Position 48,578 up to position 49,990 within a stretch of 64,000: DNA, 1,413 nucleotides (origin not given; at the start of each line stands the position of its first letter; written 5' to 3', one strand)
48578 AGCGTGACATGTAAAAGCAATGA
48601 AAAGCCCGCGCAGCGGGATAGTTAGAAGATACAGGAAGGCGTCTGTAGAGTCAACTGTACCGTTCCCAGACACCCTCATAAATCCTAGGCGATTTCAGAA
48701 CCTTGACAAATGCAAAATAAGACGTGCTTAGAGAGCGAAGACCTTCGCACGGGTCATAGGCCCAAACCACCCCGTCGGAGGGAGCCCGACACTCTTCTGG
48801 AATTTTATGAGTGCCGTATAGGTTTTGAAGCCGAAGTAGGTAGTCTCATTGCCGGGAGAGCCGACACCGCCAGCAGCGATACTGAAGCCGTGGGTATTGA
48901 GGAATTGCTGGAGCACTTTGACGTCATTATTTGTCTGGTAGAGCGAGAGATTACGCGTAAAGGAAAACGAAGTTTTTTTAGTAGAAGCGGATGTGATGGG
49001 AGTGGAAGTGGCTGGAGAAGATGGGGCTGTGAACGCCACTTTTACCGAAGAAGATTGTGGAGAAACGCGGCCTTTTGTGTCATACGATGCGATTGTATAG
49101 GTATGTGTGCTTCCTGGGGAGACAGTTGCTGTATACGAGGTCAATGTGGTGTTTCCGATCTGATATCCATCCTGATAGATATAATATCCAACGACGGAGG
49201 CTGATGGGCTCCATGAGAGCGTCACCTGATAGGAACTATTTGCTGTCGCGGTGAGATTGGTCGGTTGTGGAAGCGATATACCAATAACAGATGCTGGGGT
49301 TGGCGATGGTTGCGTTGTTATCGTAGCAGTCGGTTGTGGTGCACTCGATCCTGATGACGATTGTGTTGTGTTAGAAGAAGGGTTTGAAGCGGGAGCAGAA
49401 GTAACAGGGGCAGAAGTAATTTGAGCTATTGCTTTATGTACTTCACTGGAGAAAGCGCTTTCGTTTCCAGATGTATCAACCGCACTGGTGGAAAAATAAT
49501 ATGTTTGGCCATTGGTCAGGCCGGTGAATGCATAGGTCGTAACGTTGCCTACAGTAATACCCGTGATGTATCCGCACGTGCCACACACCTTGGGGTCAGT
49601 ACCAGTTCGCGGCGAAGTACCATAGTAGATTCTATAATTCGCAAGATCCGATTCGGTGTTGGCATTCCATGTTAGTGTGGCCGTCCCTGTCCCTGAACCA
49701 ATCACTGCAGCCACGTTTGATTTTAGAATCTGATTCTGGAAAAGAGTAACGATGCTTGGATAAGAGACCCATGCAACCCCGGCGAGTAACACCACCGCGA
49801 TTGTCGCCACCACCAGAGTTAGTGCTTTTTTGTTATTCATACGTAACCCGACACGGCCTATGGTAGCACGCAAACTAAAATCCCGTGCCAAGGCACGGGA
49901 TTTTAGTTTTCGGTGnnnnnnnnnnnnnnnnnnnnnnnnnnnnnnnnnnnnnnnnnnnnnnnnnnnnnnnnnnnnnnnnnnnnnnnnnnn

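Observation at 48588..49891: Cell-surface FN3x2 + peptidoglycan-binding protein encoded inside the S10 operon (between rplB and rpsS)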

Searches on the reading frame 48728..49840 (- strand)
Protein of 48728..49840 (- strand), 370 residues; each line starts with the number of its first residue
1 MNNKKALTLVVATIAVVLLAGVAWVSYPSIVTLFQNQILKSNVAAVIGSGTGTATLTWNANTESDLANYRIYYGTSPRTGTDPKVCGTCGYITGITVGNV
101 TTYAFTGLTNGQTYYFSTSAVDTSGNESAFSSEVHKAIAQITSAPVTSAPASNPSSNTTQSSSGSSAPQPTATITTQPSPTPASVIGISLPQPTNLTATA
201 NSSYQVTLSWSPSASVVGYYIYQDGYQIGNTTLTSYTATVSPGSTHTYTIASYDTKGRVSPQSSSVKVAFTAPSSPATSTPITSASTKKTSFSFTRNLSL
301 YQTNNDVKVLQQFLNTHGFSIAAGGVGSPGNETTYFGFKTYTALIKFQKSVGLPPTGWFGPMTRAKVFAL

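Call 4: search_protein_families(library=pfam, proteins=[window:48728-49840:-], max_evalue=1)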
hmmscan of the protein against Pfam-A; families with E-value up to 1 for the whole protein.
window:48728-49840:- (370 aa): 5 families
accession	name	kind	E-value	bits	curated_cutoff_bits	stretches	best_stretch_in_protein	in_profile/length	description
PF01471.23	PG_binding_1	-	7e-13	49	23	1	304-366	2-56/57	Putative peptidoglycan binding domain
PF00041.27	fn3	-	5.7e-10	39.7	25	2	48-133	10-80/84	Fibronectin type III domain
PF10179.15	NDNF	-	0.068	13.7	27.3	1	95-130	83-118/127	Neuron-derived neurotrophic factor, first Fn(III) domain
PF24221.1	Fn3_nematode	-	0.072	13.4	27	1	42-88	8-54/127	Nematode fibronectin type-III domain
PF18370.7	RGI_lyase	-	0.98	10.2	27.8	1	207-267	20-84/86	Rhamnogalacturonan I lyases beta-sheet domain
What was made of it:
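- On Fibronectin type III domain (Pfam PF00041): 39.7 bits against a cut-off of 25, with two stretches (call 4).
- Checked: Both Pfam hits exceed their curated cut-offs (call 4): fn3 at 39.7 bits against 25, with two stretches, and PG_binding_1 at 49 bits against 23, residues 304-366.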

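Call 8: find_homologous_proteins(query=window:48728-49840:-)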
Query window:48728-49840:- (370 aa): 223 proteins with E <= 0.001 among 8000 candidates; the best 120 are listed.
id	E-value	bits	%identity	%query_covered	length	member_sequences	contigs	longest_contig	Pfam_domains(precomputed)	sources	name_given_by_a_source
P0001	4.9e-230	781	100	100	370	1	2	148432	PF01471.24,PF00041.28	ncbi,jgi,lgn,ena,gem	ncbi:MAG: peptidoglycan-binding protein [Candidatus Paceibacterota bacterium]|jgi:hypothetical prote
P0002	5.4e-128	445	59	99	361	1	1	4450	PF01471.24,PF00041.28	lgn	-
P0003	3.1e-114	400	52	100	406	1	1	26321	PF01471.24,PF00041.28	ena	-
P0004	4.9e-67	245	72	20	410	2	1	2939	PF01471.24,PF00041.28,PF10179.16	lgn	-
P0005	5.2e-41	159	29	62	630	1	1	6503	PF16655.13,PF25059.2,PF25523.2,PF25788.3,PF24489.2,PF18370.8,PF25833.1,PF00027.36,PF00041.28,PF16656.12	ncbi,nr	ncbi:MAG: hypothetical protein DRN40_05090 [Thermoplasmata archaeon]|nr:MAG: hypothetical protein DR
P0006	2.5e-40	157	50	23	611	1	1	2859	PF16655.13,PF25523.2,PF06486.17,PF25832.1,PF25788.3,PF18370.8,PF25833.1,PF00041.28,PF16656.12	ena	-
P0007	4.0e-40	156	49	24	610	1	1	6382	PF16655.13,PF25523.2,PF06486.17,PF25832.1,PF25788.3,PF18370.8,PF25833.1,PF00041.28,PF16656.12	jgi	jgi:chitodextrinase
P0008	1.3e-39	155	40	28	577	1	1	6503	PF16655.13,PF25059.2,PF25523.2,PF25788.3,PF24489.2,PF18370.8,PF25833.1,PF00027.36,PF00041.28,PF16656.12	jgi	-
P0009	9.0e-38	149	49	23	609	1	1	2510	PF16655.13,PF25523.2,PF06486.17,PF25832.1,PF25788.3,PF18370.8,PF25833.1,PF00041.28,PF16656.12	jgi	jgi:chitodextrinase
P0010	1.2e-37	148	72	25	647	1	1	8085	PF00041.28,PF16656.12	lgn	-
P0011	2.0e-36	144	43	27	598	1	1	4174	PF06486.17,PF25832.1,PF12969.13,PF25788.3,PF18370.8,PF25833.1,PF00041.28,PF16656.12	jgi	jgi:chitodextrinase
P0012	7.6e-36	142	48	23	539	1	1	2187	PF25523.2,PF25832.1,PF25788.3,PF18370.8,PF25833.1,PF00041.28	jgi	jgi:chitodextrinase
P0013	6.2e-35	139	53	22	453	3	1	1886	PF06486.17,PF25832.1,PF25788.3,PF18370.8,PF25833.1,PF00041.28,PF19077.7,PF16656.12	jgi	jgi:chitodextrinase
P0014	2.0e-34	138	57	20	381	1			PF01471.24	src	-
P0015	4.1e-34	137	57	31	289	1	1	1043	PF25059.2,PF25788.3,PF00041.28,PF16656.12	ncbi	-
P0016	2.2e-33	134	53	41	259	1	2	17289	PF00404.25,PF00041.28,PF16656.12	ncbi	-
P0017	8.1e-32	129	45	26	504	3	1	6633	PF16655.13,PF25059.2,PF25523.2,PF25832.1,PF25788.3,PF24489.2,PF25833.1,PF00041.28,PF16656.12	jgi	-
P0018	1.1e-31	129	53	37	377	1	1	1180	PF00041.28,PF16656.12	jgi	-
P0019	2.5e-31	128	67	27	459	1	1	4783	PF00404.25,PF17957.8,PF00041.28,PF10179.16,PF16656.12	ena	-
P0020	6.5e-31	126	52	39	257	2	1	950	PF00404.25,PF00041.28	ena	-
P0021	1.1e-29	122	53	20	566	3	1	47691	PF13205.13,PF01471.24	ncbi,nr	ncbi:hypothetical protein HN699_05135, partial [Candidatus Uhrbacteria bacterium]|nr:hypothetical pr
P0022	1.1e-28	119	43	20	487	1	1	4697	PF18370.8,PF01471.24,PF00041.28,PF19077.7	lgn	-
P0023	1.6e-28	118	56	17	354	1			PF01471.24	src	-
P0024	2.3e-28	118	64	23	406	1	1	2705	PF17957.8,PF00041.28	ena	-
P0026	4.9e-27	113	56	20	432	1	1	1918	PF01471.24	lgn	-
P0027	1.2e-26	112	60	26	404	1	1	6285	PF00041.28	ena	-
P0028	1.3e-26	112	53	36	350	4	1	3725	PF00041.28,PF16656.12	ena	-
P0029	2.0e-26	111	71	22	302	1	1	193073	PF01471.24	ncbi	ncbi:MAG: peptidoglycan-binding domain-containing protein [Minisyncoccota bacterium]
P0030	2.8e-26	111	71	22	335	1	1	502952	PF01471.24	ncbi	ncbi:MAG: peptidoglycan-binding domain-containing protein [Minisyncoccota bacterium]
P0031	5.5e-26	110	53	28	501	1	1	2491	PF12733.14,PF01471.24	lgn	-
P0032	1.0e-25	109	74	21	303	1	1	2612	PF01471.24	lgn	-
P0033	1.2e-25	109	68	23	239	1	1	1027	PF16403.12,PF01471.24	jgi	jgi:hypothetical protein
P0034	2.5e-25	108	73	21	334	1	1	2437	PF01471.24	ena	-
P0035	7.9e-24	103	32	56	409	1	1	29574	PF28033.1,PF01108.24,PF25059.2,PF25523.2,PF25788.3,PF24489.2,PF09294.17,PF25814.2,PF11088.13,PF16656.12,PF07353.17,PF26586.1,PF22433.4,PF25833.1,PF16794.12,PF00041.28,PF10179.16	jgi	jgi:predicted phage tail protein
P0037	1.7e-23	102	66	21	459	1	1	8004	PF00041.28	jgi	jgi:hypothetical protein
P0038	1.9e-23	102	62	23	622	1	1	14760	PF01471.24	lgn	-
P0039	2.0e-23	102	64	22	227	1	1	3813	PF01471.24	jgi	jgi:hypothetical protein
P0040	1.3e-22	99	41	23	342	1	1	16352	PF25788.3,PF00041.28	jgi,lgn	-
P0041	1.3e-22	99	54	20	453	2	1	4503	PF01471.24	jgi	-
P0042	3.7e-21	94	41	26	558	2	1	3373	PF01108.24,PF25523.2,PF24489.2,PF25833.1,PF00041.28,PF16656.12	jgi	jgi:fibronectin type 3 domain-containing protein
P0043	2.6e-20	91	32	36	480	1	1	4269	PF21605.4,PF01108.24,PF25059.2,PF16845.12,PF16389.12,PF00041.28,PF16656.12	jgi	jgi:chitodextrinase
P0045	5.9e-19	87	40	26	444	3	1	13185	PF16655.13,PF25059.2,PF25523.2,PF25788.3,PF24489.2,PF25833.1,PF00041.28,PF16656.12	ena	-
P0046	2.3e-18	85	52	21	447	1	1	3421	PF01471.24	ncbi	-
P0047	2.7e-18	85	52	23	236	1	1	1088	PF25788.3,PF18370.8,PF00041.28,PF16656.12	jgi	jgi:chitodextrinase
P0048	2.3e-17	82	35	27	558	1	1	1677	PF13385.14,PF00041.28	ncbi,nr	ncbi:MAG: hypothetical protein HUU02_17160, partial [Bacteroidetes bacterium]|nr:hypothetical protei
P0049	2.4e-17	82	44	26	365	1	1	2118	PF01471.24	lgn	-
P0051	2.2e-16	78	30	62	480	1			PF25059.2,PF25523.2,PF25832.1,PF25788.3,PF24489.2,PF18370.8,PF25833.1,PF21910.3,PF00041.28,PF10179.16,PF16656.12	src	-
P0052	3.7e-16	78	55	26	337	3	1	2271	PF00041.28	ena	-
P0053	8.4e-16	76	40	41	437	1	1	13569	PF22352.3,PF00041.28,PF18911.7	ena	-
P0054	1.7e-15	76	54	25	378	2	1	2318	PF09458.17,PF16389.12,PF00041.28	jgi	-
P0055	2.5e-15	75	56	24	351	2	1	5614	PF00427.27,PF16389.12,PF13946.12,PF00041.28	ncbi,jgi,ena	-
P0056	2.9e-15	75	47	32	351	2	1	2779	PF13946.12,PF00041.28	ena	-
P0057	4.6e-15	74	53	21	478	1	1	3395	PF01471.24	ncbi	-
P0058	5.1e-15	74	58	23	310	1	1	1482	PF16389.12,PF00041.28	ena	-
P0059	5.3e-15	74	44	22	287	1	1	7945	PF07495.20,PF21605.4,PF01108.24,PF25059.2,PF16845.12,PF16389.12,PF00041.28,PF16656.12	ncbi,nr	ncbi:MAG TPA: fibronectin type III domain-containing protein, partial [Desulfitobacteriaceae bacteri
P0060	3.0e-14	71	26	56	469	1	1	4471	PF18370.8,PF25833.1,PF16389.12,PF00041.28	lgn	-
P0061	3.7e-14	71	43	35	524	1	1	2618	PF22352.3,PF25788.3,PF00041.28,PF18911.7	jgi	jgi:hypothetical protein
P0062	6.7e-14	70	44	26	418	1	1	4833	PF01471.24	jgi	jgi:peptidoglycan hydrolase-like protein with peptidoglycan-binding domain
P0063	1.3e-13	69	29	59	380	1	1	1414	PF16794.12,PF00041.28,PF10179.16,PF16656.12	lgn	-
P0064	1.5e-13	69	46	31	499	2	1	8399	PF22352.3,PF00041.28,PF18911.7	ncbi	-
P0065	1.6e-13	69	53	24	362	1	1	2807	PF13205.13,PF13385.14,PF00041.28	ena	-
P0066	1.9e-13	69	47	31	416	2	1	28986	PF13287.13,PF13290.14,PF01471.24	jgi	-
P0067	3.8e-13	68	49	25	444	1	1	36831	PF00801.27,PF00041.28,PF18911.7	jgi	jgi:hypothetical protein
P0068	3.9e-13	68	30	61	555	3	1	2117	PF00150.25,PF25523.2,PF18370.8,PF00041.28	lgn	-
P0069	4.5e-13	68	36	46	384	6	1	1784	PF01471.24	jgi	jgi:chitodextrinase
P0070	5.0e-13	67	31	64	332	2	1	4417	PF01108.24,PF25059.2,PF25523.2,PF25788.3,PF24489.2,PF16389.12,PF16656.12,PF26586.1,PF22433.4,PF18370.8,PF25833.1,PF16794.12,PF00041.28,PF10179.16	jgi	-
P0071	5.6e-13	67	49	26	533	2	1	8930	PF25788.3,PF00041.28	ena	-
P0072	5.8e-13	67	52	24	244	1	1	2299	PF13205.13,PF00041.28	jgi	jgi:hypothetical protein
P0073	6.5e-13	67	53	20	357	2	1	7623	PF11999.14,PF01471.24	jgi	jgi:hypothetical protein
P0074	6.7e-13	67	55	24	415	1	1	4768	PF19190.7,PF00041.28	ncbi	ncbi:MAG: BACON domain-containing protein [Nitrospiraceae bacterium]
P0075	7.0e-13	67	51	26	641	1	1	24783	PF22352.3,PF25788.3,PF00041.28,PF18911.7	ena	-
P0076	9.8e-13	66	47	26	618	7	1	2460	PF25788.3,PF00041.28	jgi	-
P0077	1.0e-12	66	29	43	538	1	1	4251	PF25059.2,PF16893.12,PF18370.8,PF28570.1,PF00041.28,PF16656.12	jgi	jgi:hypothetical protein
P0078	1.3e-12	66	30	59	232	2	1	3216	PF18370.8,PF25833.1,PF19743.6,PF00041.28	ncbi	-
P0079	1.3e-12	66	49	26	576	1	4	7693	PF25788.3,PF00041.28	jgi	jgi:hypothetical protein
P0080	1.4e-12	66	34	47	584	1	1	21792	PF16655.13,PF25059.2,PF25523.2,PF23376.2,PF25832.1,PF25788.3,PF24489.2,PF25814.2,PF16656.12,PF25833.1,PF00041.28,PF10179.16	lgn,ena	-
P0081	1.7e-12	66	43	34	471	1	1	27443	PF22352.3,PF00801.27,PF25788.3,PF00041.28,PF18911.7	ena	-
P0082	1.7e-12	66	53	24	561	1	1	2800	PF13205.13,PF25788.3,PF00041.28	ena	-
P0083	2.6e-12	65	28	67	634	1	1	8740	PF25059.2,PF25832.1,PF25788.3,PF18370.8,PF25833.1,PF00041.28,PF10179.16,PF16656.12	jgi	-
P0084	2.7e-12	65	40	32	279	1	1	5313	PF00041.28,PF18911.7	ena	-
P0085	3.0e-12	65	57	24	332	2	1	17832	PF19190.7,PF22076.3,PF00041.28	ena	-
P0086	3.3e-12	65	33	39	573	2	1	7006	PF16655.13,PF25059.2,PF24489.2,PF25833.1,PF00041.28,PF16656.12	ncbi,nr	ncbi:MAG: fibronectin type III domain-containing protein, partial [Methanomassiliicoccales archaeon]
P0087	3.4e-12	65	49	26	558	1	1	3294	PF22352.3,PF25788.3,PF00041.28,PF18911.7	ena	-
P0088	3.7e-12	64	48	26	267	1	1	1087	PF01471.24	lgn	-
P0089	5.2e-12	64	52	22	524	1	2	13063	PF13585.13,PF13205.13,PF13860.13,PF00041.28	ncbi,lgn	ncbi:MAG: Ig-like domain-containing protein [bacterium]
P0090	6.1e-12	64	49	25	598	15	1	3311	PF21027.4,PF22352.3,PF00041.28,PF18911.7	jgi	jgi:fibronectin type 3 domain-containing protein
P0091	7.6e-12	63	29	63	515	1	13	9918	PF25059.2,PF16893.12,PF18370.8,PF16389.12,PF00041.28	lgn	-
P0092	8.8e-12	63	34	67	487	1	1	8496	PF25059.2,PF16323.12,PF25788.3,PF16893.12,PF19743.6,PF00041.28,PF10179.16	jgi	jgi:hypothetical protein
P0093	9.4e-12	63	42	34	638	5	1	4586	PF22352.3,PF25788.3,PF00041.28,PF18911.7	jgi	jgi:fibronectin type 3 domain-containing protein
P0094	9.6e-12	63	52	21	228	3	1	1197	PF00041.28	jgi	-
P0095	1.2e-11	63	49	22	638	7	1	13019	PF22352.3,PF00801.27,PF25788.3,PF00041.28,PF18911.7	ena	-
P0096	2.3e-11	62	50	26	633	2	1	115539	PF22352.3,PF25788.3,PF00041.28,PF18911.7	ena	-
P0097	2.9e-11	62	48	23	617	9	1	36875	PF22352.3,PF25788.3,PF00041.28,PF18911.7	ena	-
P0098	5.0e-11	61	48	25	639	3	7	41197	PF22352.3,PF25788.3,PF00041.28,PF18911.7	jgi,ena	jgi:fibronectin type 3 domain-containing protein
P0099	5.6e-11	61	47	25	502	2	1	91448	PF13517.13,PF00041.28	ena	-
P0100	5.7e-11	61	32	46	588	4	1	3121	PF07679.23,PF13927.13,PF00041.28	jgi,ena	-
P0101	6.2e-11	60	39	22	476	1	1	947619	PF00041.28,PF16656.12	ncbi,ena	-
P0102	6.2e-11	60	53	24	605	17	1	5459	PF19190.7,PF22352.3,PF11797.15,PF22076.3,PF18962.8,PF22544.3,PF00041.28,PF16967.12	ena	-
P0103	1.2e-10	59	49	26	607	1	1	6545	PF22352.3,PF25788.3,PF00041.28,PF18911.7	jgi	jgi:hypothetical protein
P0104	1.3e-10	59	44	28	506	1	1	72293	PF13313.12,PF22352.3,PF00801.27,PF00041.28,PF18911.7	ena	-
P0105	1.7e-10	59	47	26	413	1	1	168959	PF00801.27,PF00041.28,PF18911.7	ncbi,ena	-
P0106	2.0e-10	59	41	34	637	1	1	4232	PF22352.3,PF00041.28,PF18911.7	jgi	jgi:hypothetical protein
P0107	2.1e-10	59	36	42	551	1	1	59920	PF22352.3,PF00041.28,PF18911.7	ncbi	-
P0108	2.2e-10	59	38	36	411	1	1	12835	PF00041.28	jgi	jgi:hypothetical protein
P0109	2.8e-10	58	38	39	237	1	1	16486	PF00041.28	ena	-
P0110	2.9e-10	58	51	24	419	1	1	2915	PF19190.7,PF22076.3,PF13004.14,PF00041.28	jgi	jgi:hypothetical protein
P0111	2.9e-10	58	47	29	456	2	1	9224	PF01108.24,PF00041.28,PF19077.7,PF17936.8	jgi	-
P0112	4.3e-10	58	47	26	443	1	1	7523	PF00801.27,PF00041.28,PF18911.7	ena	-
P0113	4.9e-10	58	30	63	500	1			PF16655.13,PF25059.2,PF25523.2,PF26586.1,PF25788.3,PF24489.2,PF25833.1,PF00041.28,PF10179.16,PF16656.12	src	-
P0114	5.6e-10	57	48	26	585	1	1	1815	PF25788.3,PF00041.28,PF18911.7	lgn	-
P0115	5.9e-10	57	32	57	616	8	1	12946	PF25059.2,PF25523.2,PF23376.2,PF25832.1,PF25788.3,PF18370.8,PF25814.2,PF00041.28,PF10179.16,PF16656.12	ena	-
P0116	6.6e-10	57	44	28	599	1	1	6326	PF22352.3,PF00801.27,PF00041.28,PF18911.7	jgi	jgi:hypothetical protein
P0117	8.6e-10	57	51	22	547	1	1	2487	PF19190.7,PF22076.3,PF00041.28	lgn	-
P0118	2.1e-9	55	39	23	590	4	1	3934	PF28033.1,PF16655.13,PF25059.2,PF23376.2,PF25788.3,PF24489.2,PF25814.2,PF11088.13,PF16656.12,PF22433.4,PF25833.1,PF16794.12,PF00041.28,PF10179.16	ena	-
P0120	2.2e-9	55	47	28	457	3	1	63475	PF00041.28,PF18911.7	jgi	jgi:hypothetical protein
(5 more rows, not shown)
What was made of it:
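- The next-best homologue among 5.8 billion proteins is 59% identical (call 8).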

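Call 11: find_encoding_contigs(protein=P0002, flank=6000)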
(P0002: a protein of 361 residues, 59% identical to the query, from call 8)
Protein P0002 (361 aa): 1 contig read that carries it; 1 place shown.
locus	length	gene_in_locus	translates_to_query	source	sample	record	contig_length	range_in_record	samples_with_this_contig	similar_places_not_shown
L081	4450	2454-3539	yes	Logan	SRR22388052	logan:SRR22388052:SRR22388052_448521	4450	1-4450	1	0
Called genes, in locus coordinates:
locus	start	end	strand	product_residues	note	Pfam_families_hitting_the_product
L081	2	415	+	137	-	?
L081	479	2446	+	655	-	-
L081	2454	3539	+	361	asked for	PF00041:fn3 (faint), PF01471:PG_binding_1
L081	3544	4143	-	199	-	PF09335:VTT_dom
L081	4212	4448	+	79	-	?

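Call 12: find_encoding_contigs(protein=P0003, flank=6000)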
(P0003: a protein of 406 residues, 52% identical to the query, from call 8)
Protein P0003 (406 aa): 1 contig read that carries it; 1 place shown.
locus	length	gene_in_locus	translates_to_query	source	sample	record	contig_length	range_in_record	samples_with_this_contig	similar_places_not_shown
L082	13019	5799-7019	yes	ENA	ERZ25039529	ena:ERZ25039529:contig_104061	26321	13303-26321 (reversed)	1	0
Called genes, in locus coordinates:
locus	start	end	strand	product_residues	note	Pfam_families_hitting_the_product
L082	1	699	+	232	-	?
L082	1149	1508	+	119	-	-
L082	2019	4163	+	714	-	PF07719:TPR_2 (faint), PF14559:TPR_19 (faint), PF23914:TPR_CcmH_CycH (weak), PF13414:TPR_11 (faint)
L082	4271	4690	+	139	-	-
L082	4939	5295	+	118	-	PF13229:Beta_helix (weak)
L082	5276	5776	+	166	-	-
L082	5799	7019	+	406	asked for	PF00041:fn3 (weak), PF01471:PG_binding_1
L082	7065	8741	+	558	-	PF03023:MurJ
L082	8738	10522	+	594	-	PF00009:GTP_EFTU, PF01926:MMR_HSR1 (faint), PF03144:GTP_EFTU_D2 (weak), PF14492:EFG_III (weak), PF00679:EFG_C, PF06421:LepA_C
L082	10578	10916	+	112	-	-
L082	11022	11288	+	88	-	PF00462:Glutaredoxin, PF05768:Glrx-like (weak)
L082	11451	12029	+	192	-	-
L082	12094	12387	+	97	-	-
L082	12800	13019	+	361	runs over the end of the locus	PF11141:DUF2914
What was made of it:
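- On S10 operon member (co-transcribed ribosomal-protein operon gene): The closest homologues lie at other loci (calls 11, 12).
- P0002 and P0003 lie beside VTT-domain and MurJ/LepA genes, not ribosomal genes (calls 11, 12).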

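Call 22: search_protein_families(library=pfam, proteins=[L081:479-2443:+, L082:5276-5773:+], max_evalue=0.01)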
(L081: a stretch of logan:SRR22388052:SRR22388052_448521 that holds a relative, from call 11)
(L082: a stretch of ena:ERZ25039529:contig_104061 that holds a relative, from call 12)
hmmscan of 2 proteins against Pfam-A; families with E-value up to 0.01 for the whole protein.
L081:479-2443:+ (655 aa): 0 families

L082:5276-5773:+ (166 aa): 0 families
